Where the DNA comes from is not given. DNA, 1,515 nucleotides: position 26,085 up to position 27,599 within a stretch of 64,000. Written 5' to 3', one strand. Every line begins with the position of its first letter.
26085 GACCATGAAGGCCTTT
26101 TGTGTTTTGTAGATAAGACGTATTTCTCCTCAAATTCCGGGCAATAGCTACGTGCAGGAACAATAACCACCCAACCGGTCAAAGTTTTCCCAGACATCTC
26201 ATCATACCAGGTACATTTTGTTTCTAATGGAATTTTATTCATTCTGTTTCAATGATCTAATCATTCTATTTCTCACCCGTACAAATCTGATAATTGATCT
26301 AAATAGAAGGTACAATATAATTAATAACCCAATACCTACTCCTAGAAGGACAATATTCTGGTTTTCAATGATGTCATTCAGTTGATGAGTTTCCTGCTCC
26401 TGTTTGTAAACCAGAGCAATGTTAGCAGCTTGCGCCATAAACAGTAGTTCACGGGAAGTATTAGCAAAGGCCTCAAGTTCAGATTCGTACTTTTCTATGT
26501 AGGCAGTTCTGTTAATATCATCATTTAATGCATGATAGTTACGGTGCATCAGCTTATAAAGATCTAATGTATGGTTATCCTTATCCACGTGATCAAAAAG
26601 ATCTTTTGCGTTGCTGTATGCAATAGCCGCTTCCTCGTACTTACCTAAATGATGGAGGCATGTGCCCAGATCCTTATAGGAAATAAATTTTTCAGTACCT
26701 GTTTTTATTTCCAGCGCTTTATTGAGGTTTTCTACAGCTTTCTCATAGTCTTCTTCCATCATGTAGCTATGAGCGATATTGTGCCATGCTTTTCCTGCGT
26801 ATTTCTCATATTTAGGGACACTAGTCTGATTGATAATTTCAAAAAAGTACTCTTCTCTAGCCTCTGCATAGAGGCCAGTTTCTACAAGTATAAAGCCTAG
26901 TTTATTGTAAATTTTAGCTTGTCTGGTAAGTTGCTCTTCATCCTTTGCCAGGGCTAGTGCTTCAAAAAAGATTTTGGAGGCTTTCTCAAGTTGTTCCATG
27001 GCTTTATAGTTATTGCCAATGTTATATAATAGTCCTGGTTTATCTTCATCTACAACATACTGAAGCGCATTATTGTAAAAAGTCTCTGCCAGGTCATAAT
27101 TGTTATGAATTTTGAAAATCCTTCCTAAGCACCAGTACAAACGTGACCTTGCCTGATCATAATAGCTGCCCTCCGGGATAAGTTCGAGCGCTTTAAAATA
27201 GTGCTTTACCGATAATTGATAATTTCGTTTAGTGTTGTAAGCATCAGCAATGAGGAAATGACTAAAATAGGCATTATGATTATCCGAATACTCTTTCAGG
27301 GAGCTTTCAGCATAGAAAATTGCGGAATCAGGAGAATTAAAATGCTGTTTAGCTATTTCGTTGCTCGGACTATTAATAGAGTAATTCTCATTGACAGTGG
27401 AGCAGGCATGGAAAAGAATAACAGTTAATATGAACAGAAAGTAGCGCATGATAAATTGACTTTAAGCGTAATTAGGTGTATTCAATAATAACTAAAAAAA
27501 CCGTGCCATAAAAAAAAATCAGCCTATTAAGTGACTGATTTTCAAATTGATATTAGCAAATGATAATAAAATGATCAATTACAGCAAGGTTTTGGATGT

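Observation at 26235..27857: Unannotated 53-aa acidic lipoprotein ending in PCCN, paired with a TPR protein bearing both a lipobox and a C-terminal TM anchor (element 1 copy)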

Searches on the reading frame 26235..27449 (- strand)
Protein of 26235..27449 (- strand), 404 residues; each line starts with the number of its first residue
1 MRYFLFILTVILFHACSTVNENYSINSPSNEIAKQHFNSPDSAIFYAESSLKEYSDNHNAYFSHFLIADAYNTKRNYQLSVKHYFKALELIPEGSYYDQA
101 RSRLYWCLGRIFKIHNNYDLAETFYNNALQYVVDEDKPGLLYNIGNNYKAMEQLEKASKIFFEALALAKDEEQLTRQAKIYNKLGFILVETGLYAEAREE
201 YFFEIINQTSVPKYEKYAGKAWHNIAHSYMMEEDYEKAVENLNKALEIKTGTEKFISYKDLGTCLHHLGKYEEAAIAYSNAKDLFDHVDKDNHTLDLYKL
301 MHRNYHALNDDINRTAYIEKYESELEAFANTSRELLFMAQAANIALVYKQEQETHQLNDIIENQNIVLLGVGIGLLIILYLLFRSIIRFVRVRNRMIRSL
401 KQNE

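Call 7: search_protein_families(library=pfam, proteins=[window:26235-27449:-], max_evalue=0.01)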
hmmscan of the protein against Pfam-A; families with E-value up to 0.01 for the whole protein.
window:26235-27449:- (404 aa): 15 families
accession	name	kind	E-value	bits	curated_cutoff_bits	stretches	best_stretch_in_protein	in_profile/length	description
PF00515.34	TPR_1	-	5.2e-22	77.1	27.8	3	220-248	2-30/34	Tetratricopeptide repeat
PF07719.23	TPR_2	-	2.2e-19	68.3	27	1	220-248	2-30/34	Tetratricopeptide repeat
PF13424.12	TPR_12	-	4.7e-19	68.8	30.1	4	219-278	3-68/77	Tetratricopeptide repeat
PF13181.12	TPR_8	-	2e-17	62.2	25.7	1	220-249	2-31/34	Tetratricopeptide repeat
PF13176.12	TPR_7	-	6.9e-10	38.7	27.9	0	141-173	2-34/36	Tetratricopeptide repeat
PF13428.12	TPR_14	-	1.3e-08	35.2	23.5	0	221-247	3-29/44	Tetratricopeptide repeat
PF14559.12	TPR_19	-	4.3e-08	33.8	25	0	230-275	2-45/68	Tetratricopeptide repeat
PF13432.12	TPR_16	-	5e-07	30.5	32.7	0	225-282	3-58/65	Tetratricopeptide repeat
PF13414.12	TPR_11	-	1.5e-06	28.2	26.8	0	228-249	3-24/42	TPR repeat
PF25063.1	ARM_TT21_C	-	0.00023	21.6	35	1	212-287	88-161/209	Tetratricopeptide repeat protein 21 C-terminal ARM domain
PF22883.1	Consortin_N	-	0.00026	21.3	27.7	1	223-240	10-27/52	Consortin, N-terminal domain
PF13431.12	TPR_17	-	0.00039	20.9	24.4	0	256-274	14-32/34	Tetratricopeptide repeat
PF17874.7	TPR_MalT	-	0.0005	19.9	45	0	73-196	13-140/336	MalT-like TPR region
PF13374.12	TPR_10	-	0.0012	19.2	27.5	0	178-199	2-23/42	Tetratricopeptide repeat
PF23220.1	HAT_Syf1_M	-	0.0068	16.7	27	0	188-314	8-132/213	Pre-mRNA-splicing factor SYF1 middle HAT repeat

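Call 8: search_protein_families(library=ncbifam, proteins=[window:26235-27449:-], max_evalue=0.01)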
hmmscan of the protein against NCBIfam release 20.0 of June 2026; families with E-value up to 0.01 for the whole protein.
window:26235-27449:- (404 aa): 11 families
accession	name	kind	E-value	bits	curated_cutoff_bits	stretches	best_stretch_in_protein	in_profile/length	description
TIGR02552.1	LcrH_SycD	equivalog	6e-10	39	104.8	1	95-179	45-130/136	SycD/LcrH family type III secretion system chaperone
NF053617.1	SARPRegAfsRStmc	equivalog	2.6e-09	35.6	1430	1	69-292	744-973/986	SARP-family global regulator AfsR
NF040959.1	MamA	equivalog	3.1e-09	36.6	200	2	220-284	106-168/204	magnetosome protein MamA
NF011886.0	PRK15359.1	equivalog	9.2e-08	32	146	0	215-284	54-121/144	type III secretion system chaperone protein SscB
NF053779.1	BT3442_fam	equivalog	2.7e-07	29.7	940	1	141-214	185-259/563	BT3442 family protein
TIGR02521.1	type_IV_pilW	equivalog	7.1e-06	25.7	154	1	233-348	113-219/234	type IV pilus biogenesis/stability protein PilW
TIGR02795.1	tol_pal_ybgF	equivalog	8e-06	26.4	90.1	0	105-161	43-99/119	tol-pal system protein YbgF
NF047558.1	TPR_END_plus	domain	2.9e-05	23.9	32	1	221-250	1-30/56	TPR end-of-group domain-containing protein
NF040586.1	FxSxx_TPR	equivalog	0.00016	20.3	300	1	141-294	431-595/830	FxSxx-COOH system tetratricopeptide repeat protein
TIGR00540.1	TPR_hemY_coli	hypoth_equivalog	0.00019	20.4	142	0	134-185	322-373/385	heme biosynthesis-associated TPR protein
NF047507.1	TPR_BatC_Lepto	exception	0.0099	15.4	175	0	116-202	38-120/214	TPR repeat-containing protein BatC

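Call 11: find_related_loci(query=A1, collection=genome_contigs, flank=6000)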
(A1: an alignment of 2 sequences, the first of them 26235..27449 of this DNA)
Query A1 (404 aa) in genome_contigs; peptide patterns used: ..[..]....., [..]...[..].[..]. (x = any residue, [..] = any of these).
127 stretches matched a pattern; 2 encode a relative of the query (tblastn E <= 1e-3); 2 distinct loci.
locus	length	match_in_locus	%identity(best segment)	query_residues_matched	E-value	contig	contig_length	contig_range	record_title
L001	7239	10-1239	33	12-388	3e-55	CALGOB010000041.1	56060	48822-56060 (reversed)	MAG: uncultured Cyclobacteriaceae bacterium isolate L4_Bin_METABAT__73_1 genome assembly, contig: c_000001159709, whole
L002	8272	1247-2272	31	4-342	5e-43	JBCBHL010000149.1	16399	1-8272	MAG: Bacteroidota bacterium isolate J06616_8 NODE_149_length_16399_cov_6.582894, whole genome shotgun sequence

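Call 16: find_related_loci(query=A1, collection=viral_contigs, flank=6000)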
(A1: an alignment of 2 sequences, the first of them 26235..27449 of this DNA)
Query A1 (404 aa) in viral_contigs; peptide patterns used: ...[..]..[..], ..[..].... (x = any residue, [..] = any of these).
219 stretches matched a pattern, but none encodes a relative of the query by tblastn (E <= 1e-3).

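Call 17: find_homologous_proteins(query=window:26235-27449:-, max_evalue=0.00001)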
Query window:26235-27449:- (404 aa): 4 proteins with E <= 0.00001 among 4949 candidates.
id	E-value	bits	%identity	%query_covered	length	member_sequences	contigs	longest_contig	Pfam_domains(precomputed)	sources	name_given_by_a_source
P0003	2.2e-264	894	100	100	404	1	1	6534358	PF14559.13,PF13414.13,PF00515.35,PF13424.13,PF13176.13,PF13432.13,PF13428.13,PF13181.13,PF07719.24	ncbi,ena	-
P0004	1.2e-120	421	50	100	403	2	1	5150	PF13414.13,PF13176.13,PF13428.13,PF13374.13,PF14559.13,PF25068.3,PF17874.8,PF00515.35,PF13424.13,PF21033.5,PF13432.13,PF13181.13,PF07719.24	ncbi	-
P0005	1.4e-34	138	29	91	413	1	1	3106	PF00515.35,PF13424.13,PF13176.13,PF21033.5,PF13428.13,PF13181.13,PF07719.24,PF13174.13,PF13374.13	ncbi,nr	ncbi:MAG: tetratricopeptide repeat protein [bacterium]|nr:tetratricopeptide repeat protein [bacteriu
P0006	9.6e-7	47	23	79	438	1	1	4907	PF13414.13,PF13176.13,PF24885.2,PF13428.13,PF13374.13,PF14559.13,PF00515.35,PF13424.13,PF14938.13,PF13432.13,PF13181.13,PF07719.24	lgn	-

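Call 18: find_encoding_contigs(protein=P0004, flank=5000)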
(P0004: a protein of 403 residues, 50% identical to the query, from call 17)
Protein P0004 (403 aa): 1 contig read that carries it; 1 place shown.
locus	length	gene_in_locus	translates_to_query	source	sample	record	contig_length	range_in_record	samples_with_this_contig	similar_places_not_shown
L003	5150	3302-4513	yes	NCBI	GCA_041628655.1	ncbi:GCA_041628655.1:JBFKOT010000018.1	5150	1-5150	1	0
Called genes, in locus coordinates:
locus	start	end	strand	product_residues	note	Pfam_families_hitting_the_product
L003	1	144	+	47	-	?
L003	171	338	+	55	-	-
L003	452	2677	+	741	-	PF08401:ArdcN, PF18818:MPTase-PolyVal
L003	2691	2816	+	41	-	-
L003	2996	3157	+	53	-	-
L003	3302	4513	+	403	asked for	PF25068:ARM_TT21_4th (faint), PF13181:TPR_8 (faint), PF13374:TPR_10 (faint), PF13432:TPR_16 (faint), PF17874:TPR_MalT (weak), PF00515:TPR_1 (weak), PF07719:TPR_2 (weak), PF13424:TPR_12, +5 more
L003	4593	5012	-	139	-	PF12844:HTH_19 (faint), PF01381:HTH_3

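Call 19: find_encoding_contigs(protein=P0005, flank=5000)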
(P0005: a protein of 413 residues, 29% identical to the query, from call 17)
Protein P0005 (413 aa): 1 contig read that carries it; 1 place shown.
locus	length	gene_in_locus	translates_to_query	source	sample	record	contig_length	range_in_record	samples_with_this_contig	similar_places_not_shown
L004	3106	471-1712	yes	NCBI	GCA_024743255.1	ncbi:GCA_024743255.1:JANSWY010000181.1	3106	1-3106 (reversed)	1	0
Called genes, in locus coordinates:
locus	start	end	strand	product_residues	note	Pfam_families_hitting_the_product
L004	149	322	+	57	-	-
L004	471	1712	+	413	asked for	PF00515:TPR_1 (faint), PF07719:TPR_2 (faint), PF13181:TPR_8 (faint), PF13374:TPR_10 (faint), PF13428:TPR_14 (faint), PF21033:RMD1-3 (faint), PF13174:TPR_6 (faint), PF13424:TPR_12, +1 more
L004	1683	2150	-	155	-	PF13560:HTH_31, PF01381:HTH_3, PF12844:HTH_19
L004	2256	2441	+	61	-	-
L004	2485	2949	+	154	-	-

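Call 20: find_encoding_contigs(protein=P0006, flank=5000)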
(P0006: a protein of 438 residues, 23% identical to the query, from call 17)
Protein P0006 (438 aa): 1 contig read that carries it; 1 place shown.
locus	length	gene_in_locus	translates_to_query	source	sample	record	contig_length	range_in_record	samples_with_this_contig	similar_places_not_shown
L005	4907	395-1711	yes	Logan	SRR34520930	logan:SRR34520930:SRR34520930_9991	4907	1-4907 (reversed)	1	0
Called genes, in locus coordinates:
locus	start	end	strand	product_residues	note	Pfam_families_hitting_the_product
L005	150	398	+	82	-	-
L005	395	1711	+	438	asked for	PF14938:SNAP (faint), PF13424:TPR_12 (weak), PF13432:TPR_16 (faint), PF13176:TPR_7 (faint), PF00515:TPR_1 (weak), PF00515:TPR_1 (weak), PF13181:TPR_8 (weak), PF13424:TPR_12, +6 more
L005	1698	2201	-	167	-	PF12844:HTH_19 (weak), PF01381:HTH_3 (weak)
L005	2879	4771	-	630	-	PF17874:TPR_MalT (faint), PF00515:TPR_1 (faint), PF07719:TPR_2 (faint), PF13181:TPR_8 (faint), PF13424:TPR_12 (weak), PF00512:HisKA, PF02518:HATPase_c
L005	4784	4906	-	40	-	?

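Call 24: find_homologous_proteins(query=A3, max_evalue=1e-8)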
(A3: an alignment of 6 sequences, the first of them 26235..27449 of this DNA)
Query A3 (6 sequences) (404 aa, profile of the alignment): 123 proteins with E <= 1e-8 among 8000 candidates; the best 120 are listed.
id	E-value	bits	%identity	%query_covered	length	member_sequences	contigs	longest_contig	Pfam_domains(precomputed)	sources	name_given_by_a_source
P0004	9.5e-177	606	50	100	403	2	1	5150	PF13414.13,PF13176.13,PF13428.13,PF13374.13,PF14559.13,PF25068.3,PF17874.8,PF00515.35,PF13424.13,PF21033.5,PF13432.13,PF13181.13,PF07719.24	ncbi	-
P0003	3.2e-172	591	100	100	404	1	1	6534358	PF14559.13,PF13414.13,PF00515.35,PF13424.13,PF13176.13,PF13432.13,PF13428.13,PF13181.13,PF07719.24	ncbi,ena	-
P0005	4.5e-149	515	29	91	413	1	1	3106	PF00515.35,PF13424.13,PF13176.13,PF21033.5,PF13428.13,PF13181.13,PF07719.24,PF13174.13,PF13374.13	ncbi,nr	ncbi:MAG: tetratricopeptide repeat protein [bacterium]|nr:tetratricopeptide repeat protein [bacteriu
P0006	9.2e-140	484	23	79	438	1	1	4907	PF13414.13,PF13176.13,PF24885.2,PF13428.13,PF13374.13,PF14559.13,PF00515.35,PF13424.13,PF14938.13,PF13432.13,PF13181.13,PF07719.24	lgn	-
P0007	1.5e-36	144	30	48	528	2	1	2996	PF10602.16,PF13431.13,PF13414.13,PF13176.13,PF24885.2,PF13428.13,PF13374.13,PF07721.21,PF14559.13,PF17874.8,PF00515.35,PF13424.13,PF28559.1,PF14938.13,PF13432.13,PF13181.13,PF07719.24,PF13174.13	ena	-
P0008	1.6e-35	141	25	55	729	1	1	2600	PF13414.13,PF13176.13,PF24885.2,PF13374.13,PF17874.8,PF00515.35,PF13424.13,PF02518.32,PF13432.13,PF13181.13,PF07719.24,PF13174.13,PF14501.13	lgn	-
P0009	1.4e-27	115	27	37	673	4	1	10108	PF17874.8,PF00515.35,PF13424.13,PF13176.13,PF02518.32,PF14938.13,PF13432.13,PF00512.32,PF13181.13,PF07719.24,PF13374.13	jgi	jgi:signal transduction histidine kinase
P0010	4.0e-25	107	24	38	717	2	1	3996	PF10602.16,PF13176.13,PF24885.2,PF13374.13,PF10516.16,PF17874.8,PF00515.35,PF13424.13,PF14938.13,PF06580.20,PF13181.13,PF07719.24,PF13174.13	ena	-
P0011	4.6e-25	107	28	33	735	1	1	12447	PF13431.13,PF17874.8,PF00515.35,PF13424.13,PF13176.13,PF13432.13,PF13181.13,PF07228.18,PF07719.24,PF13374.13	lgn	-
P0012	1.8e-24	105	29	33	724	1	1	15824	PF03704.24,PF12862.14,PF13414.13,PF12569.15,PF13374.13,PF25068.3,PF00515.35,PF13424.13,PF13429.13,PF14561.13,PF07719.24,PF13174.13,PF25063.1,PF13431.13,PF23914.2,PF13176.13,PF13428.13,PF14559.13,PF13371.13,PF17874.8,PF12895.14,PF21033.5,PF13432.13,PF13181.13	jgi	jgi:tetratricopeptide (TPR) repeat protein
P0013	1.1e-23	102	20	65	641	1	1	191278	PF17874.8,PF00515.35,PF13424.13,PF13176.13,PF13432.13,PF13428.13,PF00211.26,PF13181.13,PF07719.24,PF13374.13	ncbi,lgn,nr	ncbi:MAG: tetratricopeptide repeat protein [Bacteroidetes bacterium]|nr:tetratricopeptide repeat pro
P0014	4.0e-23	100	38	15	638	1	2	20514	PF13176.13,PF00512.32,PF13428.13,PF13374.13,PF14559.13,PF17874.8,PF00515.35,PF13424.13,PF28559.1,PF02518.32,PF13432.13,PF13181.13,PF07719.24,PF13174.13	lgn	-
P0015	5.7e-23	100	22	53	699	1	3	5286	PF10602.16,PF13431.13,PF13176.13,PF24885.2,PF00512.32,PF13428.13,PF13374.13,PF17874.8,PF00515.35,PF13424.13,PF02518.32,PF13432.13,PF13181.13,PF07719.24,PF14501.13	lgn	-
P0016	5.8e-23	100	25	52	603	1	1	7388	PF17874.8,PF00515.35,PF13424.13,PF13176.13,PF24885.2,PF13432.13,PF13428.13,PF13181.13,PF07719.24,PF13374.13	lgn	-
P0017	6.6e-23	99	23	54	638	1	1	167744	PF13176.13,PF00512.32,PF13428.13,PF13374.13,PF14559.13,PF17874.8,PF00515.35,PF13424.13,PF28559.1,PF02518.32,PF13432.13,PF13181.13,PF07719.24,PF13174.13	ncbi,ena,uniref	ncbi:tetratricopeptide repeat-containing sensor histidine kinase [Reichenbachiella sp.]|uniref:senso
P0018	9.1e-23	99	25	51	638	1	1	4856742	PF13176.13,PF00512.32,PF13428.13,PF13374.13,PF14559.13,PF25068.3,PF17874.8,PF00515.35,PF13424.13,PF28559.1,PF02518.32,PF13432.13,PF13181.13,PF07719.24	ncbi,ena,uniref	ncbi:tetratricopeptide repeat-containing sensor histidine kinase [Reichenbachiella sp.]|uniref:tetra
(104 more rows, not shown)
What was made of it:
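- Closest known: Periplasmic-TPR membrane sensors of Bacteroidota. Same: These are the nearest relatives outside the family by profile search (E 1e-36 to 1e-9, call 24).
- Outside the family, the nearest relatives are TPR domains of Bacteroidota membrane sensors (call 24).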

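Call 25: find_related_loci(query=A3, collection=metagenome_contigs, flank=4000)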
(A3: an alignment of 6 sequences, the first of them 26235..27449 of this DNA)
Query A3 (404 aa) in metagenome_contigs; peptide patterns used: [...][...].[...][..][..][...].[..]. (x = any residue, [..] = any of these).
87 stretches matched a pattern; 1 encode a relative of the query (tblastn E <= 1e-3); 1 distinct loci.
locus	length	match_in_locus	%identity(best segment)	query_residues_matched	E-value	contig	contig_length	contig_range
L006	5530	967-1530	28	101-281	1e-11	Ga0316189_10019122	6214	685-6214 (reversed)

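Call 27: find_encoding_contigs(protein=P0007, flank=3000)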
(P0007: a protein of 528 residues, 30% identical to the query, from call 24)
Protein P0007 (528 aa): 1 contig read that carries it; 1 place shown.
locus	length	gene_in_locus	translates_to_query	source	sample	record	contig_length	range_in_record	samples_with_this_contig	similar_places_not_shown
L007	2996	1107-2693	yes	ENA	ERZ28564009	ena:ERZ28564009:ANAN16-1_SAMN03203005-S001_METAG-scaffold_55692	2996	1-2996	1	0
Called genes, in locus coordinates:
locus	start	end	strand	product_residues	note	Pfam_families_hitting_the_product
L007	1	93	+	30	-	?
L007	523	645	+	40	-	-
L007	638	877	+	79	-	-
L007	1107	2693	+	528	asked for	PF17874:TPR_MalT (weak), PF13424:TPR_12, PF17874:TPR_MalT, PF24885:TPR_NPHP3 (weak), PF00515:TPR_1 (weak), PF13424:TPR_12, PF13424:TPR_12, PF17874:TPR_MalT, +18 more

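Call 32: search_protein_families(library=phrogs, proteins=[window:26235-27449:-], max_evalue=0.001)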
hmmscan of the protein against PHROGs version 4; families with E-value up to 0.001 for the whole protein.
window:26235-27449:- (404 aa): 1 family
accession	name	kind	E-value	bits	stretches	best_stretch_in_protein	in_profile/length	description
phrog_5208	-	unknown function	1.8e-09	38.1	1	47-182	123-262/372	-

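Call 33: find_related_loci(query=A3, collection=viral_contigs, flank=6000)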
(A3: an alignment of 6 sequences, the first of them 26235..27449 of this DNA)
Query A3 (404 aa) in viral_contigs; peptide patterns used: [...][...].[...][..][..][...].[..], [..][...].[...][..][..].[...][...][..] (x = any residue, [..] = any of these).
109 stretches matched a pattern, but none encodes a relative of the query by tblastn (E <= 1e-3).

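Call 34: search_protein_families(library=padloc, proteins=[window:26235-27449:-], max_evalue=0.01)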
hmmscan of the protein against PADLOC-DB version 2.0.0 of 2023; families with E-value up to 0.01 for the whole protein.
window:26235-27449:- (404 aa): 1 family
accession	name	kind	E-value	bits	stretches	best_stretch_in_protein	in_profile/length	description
PDLC01171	TPR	-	1.4e-05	22.3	1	96-206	99-205/504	TPR repeats containing protein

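Call 49: predict_structure(alignment_id=A4)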
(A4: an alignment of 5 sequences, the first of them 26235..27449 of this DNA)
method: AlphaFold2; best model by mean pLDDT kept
length: 404 residues; sequences in the alignment: 5
mean_pLDDT: 84.8   pTM: 0.69
mean pLDDT of the five models: 84.8, 84.6, 83.5, 82.1, 78.4
residues with pLDDT >= 90: 212; 70-90: 129; 50-70: 48; < 50: 15
segments of 3 or more residues with pLDDT < 50: 17-24
pLDDT, mean of each block of 10 residues (from residue 1): 70 54 60 84 91 85 93 88 91 85 93 86 94 92 95 93 96 92 93 91 90 88 96 97 95 95 98 98 91 89 96 93 85 65 55 50 57 80 84 76 58
secondary structure, 60 per line:
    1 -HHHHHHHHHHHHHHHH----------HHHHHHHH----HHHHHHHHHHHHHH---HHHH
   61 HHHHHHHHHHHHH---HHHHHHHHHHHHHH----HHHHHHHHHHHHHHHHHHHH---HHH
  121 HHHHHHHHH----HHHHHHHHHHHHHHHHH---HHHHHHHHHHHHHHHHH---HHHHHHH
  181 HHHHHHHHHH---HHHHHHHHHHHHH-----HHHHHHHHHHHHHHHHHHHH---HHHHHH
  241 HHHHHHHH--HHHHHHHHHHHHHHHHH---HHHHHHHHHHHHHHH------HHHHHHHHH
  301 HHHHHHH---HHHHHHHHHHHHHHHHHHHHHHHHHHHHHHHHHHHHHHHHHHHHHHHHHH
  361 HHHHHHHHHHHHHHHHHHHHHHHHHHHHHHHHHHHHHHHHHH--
elements in order: H2-17 H28-35 H40-53 H57-73 H77-90 H95-114 H118-129 H134-150 H154-170 H174-190 H194-206 H212-231 H235-248 H251-267 H271-285 H292-307 H311-402
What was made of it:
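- On Two-component spanin (Rz/Rz1): The TM is C-terminal and the fold is TPR (call 49).
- It shows a TPR superhelix followed by one long helix that contains the TM (call 49).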
